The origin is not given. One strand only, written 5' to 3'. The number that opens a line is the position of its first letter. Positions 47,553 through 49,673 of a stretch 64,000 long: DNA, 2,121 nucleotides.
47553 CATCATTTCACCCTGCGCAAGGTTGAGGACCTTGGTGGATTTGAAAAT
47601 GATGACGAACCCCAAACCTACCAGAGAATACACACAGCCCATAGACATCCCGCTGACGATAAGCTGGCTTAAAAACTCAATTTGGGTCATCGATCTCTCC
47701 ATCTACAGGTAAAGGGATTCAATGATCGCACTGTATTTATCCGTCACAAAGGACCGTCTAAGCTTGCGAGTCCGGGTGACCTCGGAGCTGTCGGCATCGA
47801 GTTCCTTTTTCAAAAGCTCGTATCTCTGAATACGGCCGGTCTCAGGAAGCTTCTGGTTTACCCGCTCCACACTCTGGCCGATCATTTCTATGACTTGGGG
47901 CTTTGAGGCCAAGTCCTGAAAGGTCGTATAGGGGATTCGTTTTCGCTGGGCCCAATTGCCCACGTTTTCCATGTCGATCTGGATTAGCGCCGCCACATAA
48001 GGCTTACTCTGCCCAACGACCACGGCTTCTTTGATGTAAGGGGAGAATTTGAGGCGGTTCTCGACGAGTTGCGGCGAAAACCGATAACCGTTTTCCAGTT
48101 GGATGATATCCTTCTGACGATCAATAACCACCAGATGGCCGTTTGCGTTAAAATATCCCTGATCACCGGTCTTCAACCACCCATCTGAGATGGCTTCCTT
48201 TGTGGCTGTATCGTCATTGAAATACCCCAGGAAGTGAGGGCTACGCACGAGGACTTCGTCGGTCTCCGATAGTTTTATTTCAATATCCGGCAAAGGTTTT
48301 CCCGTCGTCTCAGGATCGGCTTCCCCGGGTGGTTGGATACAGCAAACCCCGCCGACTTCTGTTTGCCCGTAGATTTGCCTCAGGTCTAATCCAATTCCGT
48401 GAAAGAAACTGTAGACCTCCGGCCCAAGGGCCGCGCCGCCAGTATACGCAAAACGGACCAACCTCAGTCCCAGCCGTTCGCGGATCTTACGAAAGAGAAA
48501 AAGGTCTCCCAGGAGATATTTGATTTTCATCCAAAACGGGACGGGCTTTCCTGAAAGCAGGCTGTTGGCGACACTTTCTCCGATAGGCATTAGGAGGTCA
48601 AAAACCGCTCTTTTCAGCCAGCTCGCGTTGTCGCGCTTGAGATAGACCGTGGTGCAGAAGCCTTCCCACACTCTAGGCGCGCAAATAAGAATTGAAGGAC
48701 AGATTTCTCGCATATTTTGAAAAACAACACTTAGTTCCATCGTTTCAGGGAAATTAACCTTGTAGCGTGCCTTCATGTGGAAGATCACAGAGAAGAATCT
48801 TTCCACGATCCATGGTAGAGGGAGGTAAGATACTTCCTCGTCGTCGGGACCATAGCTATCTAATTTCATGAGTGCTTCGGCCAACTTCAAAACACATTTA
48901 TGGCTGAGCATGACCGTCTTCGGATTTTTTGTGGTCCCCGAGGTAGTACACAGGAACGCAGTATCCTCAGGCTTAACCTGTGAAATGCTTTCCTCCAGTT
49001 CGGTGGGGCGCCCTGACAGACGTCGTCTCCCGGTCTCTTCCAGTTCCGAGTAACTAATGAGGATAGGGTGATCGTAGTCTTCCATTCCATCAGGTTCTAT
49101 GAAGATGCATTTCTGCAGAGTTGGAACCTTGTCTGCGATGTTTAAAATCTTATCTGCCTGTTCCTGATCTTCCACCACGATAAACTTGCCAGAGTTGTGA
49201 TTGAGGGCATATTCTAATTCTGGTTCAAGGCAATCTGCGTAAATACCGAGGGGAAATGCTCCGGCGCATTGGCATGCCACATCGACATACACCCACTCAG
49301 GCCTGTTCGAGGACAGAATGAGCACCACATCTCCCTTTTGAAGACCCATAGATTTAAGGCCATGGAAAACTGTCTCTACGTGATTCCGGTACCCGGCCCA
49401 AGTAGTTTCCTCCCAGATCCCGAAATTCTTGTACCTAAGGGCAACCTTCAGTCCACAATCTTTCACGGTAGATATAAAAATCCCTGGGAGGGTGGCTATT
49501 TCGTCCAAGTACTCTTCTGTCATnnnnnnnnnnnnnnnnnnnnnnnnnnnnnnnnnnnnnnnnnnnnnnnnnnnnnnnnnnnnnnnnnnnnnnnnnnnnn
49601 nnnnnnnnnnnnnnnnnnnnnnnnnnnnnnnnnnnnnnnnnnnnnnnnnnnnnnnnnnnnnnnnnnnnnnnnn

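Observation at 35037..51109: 15-gene sigma-54-dependent operon: Liv-type importer with embedded acyl-CoA synthetase, PaaK-type ligase, DUF35/thiolase, GlcD/HdrD-like redox pair, crotonase, two Cys-motif DUF proteins and an AbfD-like dehydratase (substrate unknown)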

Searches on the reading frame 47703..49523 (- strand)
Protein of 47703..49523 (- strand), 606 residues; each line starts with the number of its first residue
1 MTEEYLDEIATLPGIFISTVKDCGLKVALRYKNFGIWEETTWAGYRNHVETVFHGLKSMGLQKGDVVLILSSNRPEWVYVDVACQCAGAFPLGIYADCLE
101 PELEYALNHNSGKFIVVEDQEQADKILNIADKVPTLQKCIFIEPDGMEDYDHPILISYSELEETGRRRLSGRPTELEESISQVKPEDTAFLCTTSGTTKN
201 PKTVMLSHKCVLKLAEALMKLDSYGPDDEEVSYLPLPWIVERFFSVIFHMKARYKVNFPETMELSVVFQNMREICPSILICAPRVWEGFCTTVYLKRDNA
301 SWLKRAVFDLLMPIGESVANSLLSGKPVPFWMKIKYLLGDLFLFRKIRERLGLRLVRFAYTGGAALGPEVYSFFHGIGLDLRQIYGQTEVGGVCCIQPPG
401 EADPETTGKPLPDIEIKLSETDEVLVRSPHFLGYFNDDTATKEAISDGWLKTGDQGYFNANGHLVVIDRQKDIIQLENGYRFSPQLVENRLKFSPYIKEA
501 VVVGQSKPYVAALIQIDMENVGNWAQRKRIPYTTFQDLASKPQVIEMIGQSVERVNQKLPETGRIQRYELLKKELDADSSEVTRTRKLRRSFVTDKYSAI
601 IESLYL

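Call 4: search_protein_families(library=pfam, proteins=[window:47703-49523:-], max_evalue=0.01)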
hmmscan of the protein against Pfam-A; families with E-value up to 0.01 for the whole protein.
window:47703-49523:- (606 aa): 2 families
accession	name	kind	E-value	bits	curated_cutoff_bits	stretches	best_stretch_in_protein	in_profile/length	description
PF00501.34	AMP-binding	-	1.2e-54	186.1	29.9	1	26-422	11-359/384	AMP-binding enzyme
PF23562.2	AMP-binding_C_3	-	6e-15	56.2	20.8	1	472-605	2-120/124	AMP-binding enzyme C-terminal domain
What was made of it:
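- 47703..49523 (-): AMP-forming acyl-CoA ligase embedded in the transporter (FadD11-like). AMP-binding E=1e-54 plus AMP-binding_C_3 (call 4).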

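Call 8: search_protein_families(library=ncbifam, proteins=[window:47703-49523:-], max_evalue=0.001)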
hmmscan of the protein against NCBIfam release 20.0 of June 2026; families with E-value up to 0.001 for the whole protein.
window:47703-49523:- (606 aa): 96 families (the best 25 are shown)
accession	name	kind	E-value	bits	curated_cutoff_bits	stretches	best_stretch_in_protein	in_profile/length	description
NF038343.1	ligase_FadD11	exception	1.2e-88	298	950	1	27-605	18-581/585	fatty acid--CoA ligase FadD11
NF004837.0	PRK06187.1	subfamily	5.9e-51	173.3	476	2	353-506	285-457/531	long-chain-fatty-acid--CoA ligase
NF006182.0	PRK08316.1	subfamily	1.2e-39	136.2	663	2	16-308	17-293/523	fatty acyl-CoA synthetase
NF005801.1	PRK07656.1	equivalog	2e-36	125.7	657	2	349-504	274-436/500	FadD3 family acyl-CoA ligase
NF004114.0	PRK05605.1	equivalog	2.4e-32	112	766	3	349-507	333-505/575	long-chain-fatty-acid--CoA ligase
NF052580.1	Str24CoAsynCasG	equivalog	9.4e-31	106.7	750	2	382-508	348-486/548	steroid-24-oyl-CoA synthetase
NF009233.0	PRK12583.1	subfamily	1.3e-29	103.1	832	2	11-237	19-250/558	fatty acid CoA ligase family protein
NF002966.0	PRK03640.1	equivalog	8.2e-29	100.5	556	2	378-506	278-417/483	o-succinylbenzoate--CoA ligase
TIGR01923.1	menE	equivalog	1.5e-28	99.9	330.15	2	354-505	224-382/442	o-succinylbenzoate--CoA ligase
NF006181.0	PRK08314.1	subfamily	4.6e-27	94.5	705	2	315-511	281-492/563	long-chain-fatty-acid--CoA ligase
NF005702.0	PRK07514.1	subfamily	4.9e-27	94.4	558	2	355-508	271-437/506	malonyl-CoA synthase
NF004814.0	PRK06164.1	equivalog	1.1e-26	93.6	677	2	40-235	36-230/540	acyl-CoA synthetase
NF009232.0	PRK12582.1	subfamily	6.4e-26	90.7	777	2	354-605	347-613/624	acyl-CoA synthetase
TIGR03208.1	cyc_hxne_CoA_lg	equivalog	2.7e-25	89.1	792.3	2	18-212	30-221/538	cyclohexanecarboxylate-CoA ligase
NF052269.1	Staph_lig_FadD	equivalog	6.3e-25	87.5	650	2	354-508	265-430/499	long-chain-fatty-acid--CoA ligase FadD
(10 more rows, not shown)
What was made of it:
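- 47703..49523 (-): FadD11 model 298 bits, below its cut-off of 950 (call 8).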
